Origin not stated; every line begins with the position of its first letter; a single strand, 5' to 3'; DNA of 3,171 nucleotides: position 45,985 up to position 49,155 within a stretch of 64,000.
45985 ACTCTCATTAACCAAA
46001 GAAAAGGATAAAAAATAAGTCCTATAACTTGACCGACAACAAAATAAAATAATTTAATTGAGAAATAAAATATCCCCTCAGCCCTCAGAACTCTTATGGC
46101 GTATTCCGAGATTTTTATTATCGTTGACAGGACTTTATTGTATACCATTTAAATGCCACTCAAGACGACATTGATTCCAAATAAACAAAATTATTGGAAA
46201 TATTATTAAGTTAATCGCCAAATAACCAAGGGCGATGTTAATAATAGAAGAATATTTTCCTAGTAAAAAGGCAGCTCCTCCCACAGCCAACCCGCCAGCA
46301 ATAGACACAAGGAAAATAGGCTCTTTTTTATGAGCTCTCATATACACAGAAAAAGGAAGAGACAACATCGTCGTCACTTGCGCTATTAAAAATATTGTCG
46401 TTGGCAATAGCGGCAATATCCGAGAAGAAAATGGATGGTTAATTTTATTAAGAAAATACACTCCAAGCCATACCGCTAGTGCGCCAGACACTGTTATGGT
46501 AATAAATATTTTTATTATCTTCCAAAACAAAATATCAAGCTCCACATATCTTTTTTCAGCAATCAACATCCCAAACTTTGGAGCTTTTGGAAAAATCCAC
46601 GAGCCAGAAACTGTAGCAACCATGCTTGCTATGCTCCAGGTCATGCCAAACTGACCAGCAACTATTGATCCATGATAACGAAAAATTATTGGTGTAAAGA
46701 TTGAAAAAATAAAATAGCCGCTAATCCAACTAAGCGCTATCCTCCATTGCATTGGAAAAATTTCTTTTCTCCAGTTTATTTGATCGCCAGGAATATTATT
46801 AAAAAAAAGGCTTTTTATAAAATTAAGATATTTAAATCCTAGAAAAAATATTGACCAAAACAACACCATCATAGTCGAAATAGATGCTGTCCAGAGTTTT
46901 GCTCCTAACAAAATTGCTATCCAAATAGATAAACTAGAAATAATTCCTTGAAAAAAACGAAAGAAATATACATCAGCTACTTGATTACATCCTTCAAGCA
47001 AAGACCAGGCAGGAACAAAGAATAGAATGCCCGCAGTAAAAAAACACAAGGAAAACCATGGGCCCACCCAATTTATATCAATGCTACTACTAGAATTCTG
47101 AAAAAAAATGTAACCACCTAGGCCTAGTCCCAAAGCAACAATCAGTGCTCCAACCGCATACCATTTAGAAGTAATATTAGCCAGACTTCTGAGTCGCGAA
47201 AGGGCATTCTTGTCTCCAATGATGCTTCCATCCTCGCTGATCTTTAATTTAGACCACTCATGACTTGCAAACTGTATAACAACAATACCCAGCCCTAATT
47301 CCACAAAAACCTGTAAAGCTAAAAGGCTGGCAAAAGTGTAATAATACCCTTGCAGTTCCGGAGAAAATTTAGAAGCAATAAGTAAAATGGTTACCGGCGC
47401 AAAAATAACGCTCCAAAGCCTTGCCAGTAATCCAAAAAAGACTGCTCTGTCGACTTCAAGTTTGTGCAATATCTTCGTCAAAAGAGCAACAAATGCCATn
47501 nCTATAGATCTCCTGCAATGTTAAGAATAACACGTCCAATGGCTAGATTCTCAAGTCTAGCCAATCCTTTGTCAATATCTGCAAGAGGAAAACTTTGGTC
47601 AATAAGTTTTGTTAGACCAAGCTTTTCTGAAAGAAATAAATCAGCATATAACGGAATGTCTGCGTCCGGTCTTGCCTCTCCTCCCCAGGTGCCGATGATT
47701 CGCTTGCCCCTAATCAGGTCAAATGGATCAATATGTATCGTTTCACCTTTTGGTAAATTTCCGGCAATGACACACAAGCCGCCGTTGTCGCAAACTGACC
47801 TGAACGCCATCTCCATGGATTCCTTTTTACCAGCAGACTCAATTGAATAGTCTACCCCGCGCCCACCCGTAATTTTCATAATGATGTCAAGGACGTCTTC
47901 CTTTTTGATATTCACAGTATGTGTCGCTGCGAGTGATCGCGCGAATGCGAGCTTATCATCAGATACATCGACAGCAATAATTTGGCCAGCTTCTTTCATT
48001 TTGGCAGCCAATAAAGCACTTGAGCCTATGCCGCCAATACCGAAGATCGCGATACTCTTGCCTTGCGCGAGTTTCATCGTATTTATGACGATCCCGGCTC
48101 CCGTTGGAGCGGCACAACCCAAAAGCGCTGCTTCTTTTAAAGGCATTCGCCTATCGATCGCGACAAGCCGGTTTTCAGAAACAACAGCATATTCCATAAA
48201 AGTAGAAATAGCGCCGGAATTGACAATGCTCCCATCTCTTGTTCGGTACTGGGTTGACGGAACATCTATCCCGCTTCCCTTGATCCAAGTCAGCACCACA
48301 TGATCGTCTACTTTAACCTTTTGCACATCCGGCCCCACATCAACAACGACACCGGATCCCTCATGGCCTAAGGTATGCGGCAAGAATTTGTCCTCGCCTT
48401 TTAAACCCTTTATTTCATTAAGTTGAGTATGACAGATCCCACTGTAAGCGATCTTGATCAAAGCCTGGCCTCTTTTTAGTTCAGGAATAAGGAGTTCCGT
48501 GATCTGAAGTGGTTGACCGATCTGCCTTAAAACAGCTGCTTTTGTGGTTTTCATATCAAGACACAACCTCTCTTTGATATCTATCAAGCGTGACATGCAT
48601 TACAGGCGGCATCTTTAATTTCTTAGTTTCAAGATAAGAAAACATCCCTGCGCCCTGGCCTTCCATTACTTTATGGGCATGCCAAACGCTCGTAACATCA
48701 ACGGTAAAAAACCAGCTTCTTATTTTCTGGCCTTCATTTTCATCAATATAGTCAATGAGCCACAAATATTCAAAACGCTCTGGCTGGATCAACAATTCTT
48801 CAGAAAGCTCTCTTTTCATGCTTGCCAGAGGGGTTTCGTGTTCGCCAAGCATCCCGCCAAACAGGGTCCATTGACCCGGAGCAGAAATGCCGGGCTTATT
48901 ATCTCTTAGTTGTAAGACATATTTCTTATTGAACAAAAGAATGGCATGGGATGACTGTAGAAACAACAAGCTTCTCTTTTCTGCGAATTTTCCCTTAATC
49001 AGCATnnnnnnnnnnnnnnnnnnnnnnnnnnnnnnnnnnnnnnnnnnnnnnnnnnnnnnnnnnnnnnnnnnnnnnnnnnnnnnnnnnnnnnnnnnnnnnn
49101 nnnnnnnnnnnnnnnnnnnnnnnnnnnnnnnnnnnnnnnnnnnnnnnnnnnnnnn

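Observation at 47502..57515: Unusually dense C-C bond-forming and methylating sugar-tailoring block: YerE-like TPP enzyme, E1alpha/E1beta pair, B12-radical SAM and three methyltransferases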

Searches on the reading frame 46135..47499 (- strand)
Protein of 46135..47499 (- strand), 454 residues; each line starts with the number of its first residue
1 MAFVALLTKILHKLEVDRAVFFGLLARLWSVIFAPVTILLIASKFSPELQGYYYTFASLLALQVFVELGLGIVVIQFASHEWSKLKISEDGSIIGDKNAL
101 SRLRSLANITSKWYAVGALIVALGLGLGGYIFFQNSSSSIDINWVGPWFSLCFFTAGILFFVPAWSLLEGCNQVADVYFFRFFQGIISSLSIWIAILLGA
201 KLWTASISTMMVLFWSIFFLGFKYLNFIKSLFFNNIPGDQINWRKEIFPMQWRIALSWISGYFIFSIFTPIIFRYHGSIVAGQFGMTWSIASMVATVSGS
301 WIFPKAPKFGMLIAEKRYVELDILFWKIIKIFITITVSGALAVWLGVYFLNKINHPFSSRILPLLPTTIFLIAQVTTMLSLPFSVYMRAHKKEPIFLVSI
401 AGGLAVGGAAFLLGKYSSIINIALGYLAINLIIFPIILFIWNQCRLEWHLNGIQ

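Call 5: search_protein_families(library=pfam, proteins=[window:46135-47499:-])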
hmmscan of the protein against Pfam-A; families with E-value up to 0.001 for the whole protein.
window:46135-47499:- (454 aa): 0 families

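Call 8: search_protein_families(library=ncbifam, proteins=[window:46135-47499:-], max_evalue=0.00001)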
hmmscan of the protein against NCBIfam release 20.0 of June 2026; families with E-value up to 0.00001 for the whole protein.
window:46135-47499:- (454 aa): 1 family
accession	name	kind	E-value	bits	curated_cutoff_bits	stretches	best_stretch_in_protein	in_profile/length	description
NF041503.1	WZX_like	subfamily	8.6e-12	44.8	300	1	23-405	2-388/429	O-unit flippase-like protein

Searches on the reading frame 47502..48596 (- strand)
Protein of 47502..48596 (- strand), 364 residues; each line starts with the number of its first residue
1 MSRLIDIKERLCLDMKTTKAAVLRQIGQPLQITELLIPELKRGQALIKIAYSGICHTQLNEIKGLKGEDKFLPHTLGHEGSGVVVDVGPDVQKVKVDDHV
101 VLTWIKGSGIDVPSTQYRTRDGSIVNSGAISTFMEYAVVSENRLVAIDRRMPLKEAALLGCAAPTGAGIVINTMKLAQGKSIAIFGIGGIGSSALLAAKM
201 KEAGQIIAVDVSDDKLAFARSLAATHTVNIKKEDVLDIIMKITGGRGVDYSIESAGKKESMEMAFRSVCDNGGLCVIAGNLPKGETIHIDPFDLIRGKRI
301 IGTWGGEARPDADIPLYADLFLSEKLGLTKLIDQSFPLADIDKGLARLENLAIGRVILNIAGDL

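Call 4: search_protein_families(library=pfam, proteins=[window:47502-48596:-])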
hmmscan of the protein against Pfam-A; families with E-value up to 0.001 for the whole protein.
window:47502-48596:- (364 aa): 3 families
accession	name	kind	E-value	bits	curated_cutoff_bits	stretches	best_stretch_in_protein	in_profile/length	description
PF00107.32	ADH_zinc_N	-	1.3e-24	87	31.8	1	189-315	1-121/129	Zinc-binding dehydrogenase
PF08240.17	ADH_N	-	6.2e-17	62.2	23.5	1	42-147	2-102/104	Alcohol dehydrogenase GroES-like domain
PF13602.12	ADH_zinc_N_2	-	5.3e-05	24.6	27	1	222-350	1-125/134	Zinc-binding dehydrogenase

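Call 7: search_protein_families(library=ncbifam, proteins=[window:47502-48596:-], max_evalue=0.00001)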
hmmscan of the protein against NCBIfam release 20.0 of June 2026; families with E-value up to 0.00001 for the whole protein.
window:47502-48596:- (364 aa): 21 families
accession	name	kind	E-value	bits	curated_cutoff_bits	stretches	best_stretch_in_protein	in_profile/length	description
TIGR02818.1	adh_III_F_hyde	equivalog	1.9e-62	211.4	543.95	2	114-349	120-357/368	S-(hydroxymethyl)glutathione dehydrogenase/class III alcohol dehydrogenase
TIGR03989.1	Rxyl_3153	subfamily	3.2e-60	204.3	440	2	116-348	123-358/370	NDMA-dependent alcohol dehydrogenase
TIGR03451.1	mycoS_dep_FDH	equivalog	7.1e-59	199.4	512.9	1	18-355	2-353/358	S-(hydroxymethyl)mycothiol dehydrogenase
TIGR00692.1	tdh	equivalog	7.8e-35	120.5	458.35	1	30-358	11-338/340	L-threonine 3-dehydrogenase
NF006940.0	PRK09422.1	equivalog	1.3e-33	116.4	344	1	19-285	2-265/338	alcohol dehydrogenase AdhP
NF003808.0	PRK05396.1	equivalog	1.1e-31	110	380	1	25-359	8-339/341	L-threonine 3-dehydrogenase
NF041097.1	keto_inos_dh_IolM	equivalog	3e-29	101.9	450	1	30-355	40-384/389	scyllo-inosose 3-dehydrogenase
NF007642.0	PRK10309.1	equivalog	2.4e-25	89.5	550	1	24-343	6-328/347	galactitol-1-phosphate 5-dehydrogenase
NF010344.0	PRK13771.1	subfamily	1.8e-24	86.4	349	1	19-359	2-332/334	putative alcohol dehydrogenase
TIGR03366.1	HpnZ_proposed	hypoth_equivalog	2.5e-24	86.1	328.1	1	128-301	108-275/315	putative phosphonate catabolism associated alcohol dehydrogenase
TIGR03201.1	dearomat_had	equivalog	2.7e-23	82.7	338.65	1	24-350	5-338/349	6-hydroxycyclohex-1-ene-1-carbonyl-CoA dehydrogenase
TIGR02824.1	quinone_pig3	subfamily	5e-22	78.3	296.8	1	132-358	93-323/325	putative NAD(P)H quinone oxidoreductase, PIG3 family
NF041172.1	AcrlCoa_red_Thmprot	equivalog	3.2e-20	72.3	500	1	19-358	2-332/334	acryloyl-CoA reductase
TIGR01751.1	crot-CoA-red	equivalog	6.2e-17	61.4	378.55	1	24-235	19-246/398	crotonyl-CoA carboxylase/reductase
NF047908.1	AldhRedAhr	equivalog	8.9e-17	61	470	1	15-350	1-324/335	NADPH-dependent aldehyde reductase Ahr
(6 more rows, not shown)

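Call 31: search_solved_structures(query=window:47502-48554:-, max_evalue=1e-15)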
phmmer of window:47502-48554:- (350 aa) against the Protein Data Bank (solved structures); distinct sequences matched with E-value up to 1e-15: 132 (the best 60 are shown).
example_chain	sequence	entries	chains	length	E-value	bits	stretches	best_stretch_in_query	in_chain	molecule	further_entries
8gv3_A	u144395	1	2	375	3.2e-48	167.7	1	93-334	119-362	Alcohol dehydrogenase class-3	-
1m6h_A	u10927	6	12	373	3.3e-48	167.6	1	93-334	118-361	Glutathione-dependent formaldehyde dehydrogenase | alcohol dehydrogenase class III chi chain | HUMAN CHICHI ALCOHOL DEHYDROGENASE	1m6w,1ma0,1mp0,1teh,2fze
1mc5_A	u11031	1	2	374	3.4e-48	167.6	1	93-334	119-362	Alcohol dehydrogenase class III chi chain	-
3qj5_A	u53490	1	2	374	3.4e-48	167.6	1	93-334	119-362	Alcohol dehydrogenase class-3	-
2fzw_A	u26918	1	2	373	4.4e-47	163.9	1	93-334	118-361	Alcohol dehydrogenase class III chi chain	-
5tnx_A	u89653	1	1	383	4.4e-46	160.6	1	115-332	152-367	Alcohol dehydrogenase zinc-binding domain protein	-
4dl9_A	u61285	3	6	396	4.6e-45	157.3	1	111-344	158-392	Alcohol dehydrogenase class III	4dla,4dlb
1hdy_A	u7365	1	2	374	1.1e-44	156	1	113-336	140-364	ALCOHOL DEHYDROGENASE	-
4l0q_A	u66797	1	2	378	3.8e-44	154.2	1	110-342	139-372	Alcohol dehydrogenase class-3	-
4rqt_A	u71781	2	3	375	4.8e-44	153.9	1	112-331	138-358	Alcohol dehydrogenase class-P | Alcohol Dehydrogenase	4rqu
8con_A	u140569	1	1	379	5e-44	153.9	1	112-331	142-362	Alcohol dehydrogenase class-P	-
3uko_A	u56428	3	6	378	5.3e-44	153.8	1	110-336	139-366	Alcohol dehydrogenase class-3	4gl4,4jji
8co4_A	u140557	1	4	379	5.3e-44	153.8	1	110-336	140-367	Alcohol dehydrogenase class-3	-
1deh_A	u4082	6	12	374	1.2e-43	152.6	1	113-336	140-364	HUMAN BETA1 ALCOHOL DEHYDROGENASE | ALCOHOL DEHYDROGENASE | CLASS I ALCOHOL DEHYDROGENASE 1, BETA SUBUNIT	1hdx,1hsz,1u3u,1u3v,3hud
1hso_A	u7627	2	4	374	1.6e-43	152.2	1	108-336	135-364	CLASS I ALCOHOL DEHYDROGENASE 1, ALPHA SUBUNIT | Alcohol dehydrogenase alpha chain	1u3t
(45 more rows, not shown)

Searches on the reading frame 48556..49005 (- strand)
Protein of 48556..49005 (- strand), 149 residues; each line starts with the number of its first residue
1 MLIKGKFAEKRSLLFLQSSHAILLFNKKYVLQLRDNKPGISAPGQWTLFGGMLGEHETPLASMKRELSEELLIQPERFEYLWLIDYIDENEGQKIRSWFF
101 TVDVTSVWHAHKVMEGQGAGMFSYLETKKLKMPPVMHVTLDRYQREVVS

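Call 4: search_protein_families(library=pfam, proteins=[window:48556-49005:-])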
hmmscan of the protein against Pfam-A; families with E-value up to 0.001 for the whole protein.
window:48556-49005:- (149 aa): 1 family
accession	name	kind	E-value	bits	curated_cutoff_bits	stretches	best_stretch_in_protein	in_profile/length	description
PF00293.34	NUDIX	-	1.3e-10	41.8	21.1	1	21-105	7-96/134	NUDIX domain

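Call 7: search_protein_families(library=ncbifam, proteins=[window:48556-49005:-], max_evalue=0.00001)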
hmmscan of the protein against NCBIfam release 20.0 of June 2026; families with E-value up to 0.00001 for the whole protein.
window:48556-49005:- (149 aa): 2 families
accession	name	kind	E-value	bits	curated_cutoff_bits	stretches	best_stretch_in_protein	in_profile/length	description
NF008044.0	PRK10776.1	equivalog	6.8e-07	29.2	148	1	43-135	30-118/130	8-oxo-dGTP diphosphatase MutT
NF006530.0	PRK08999.1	equivalog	3e-06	26.5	245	1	37-136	26-121/315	Nudix family hydrolase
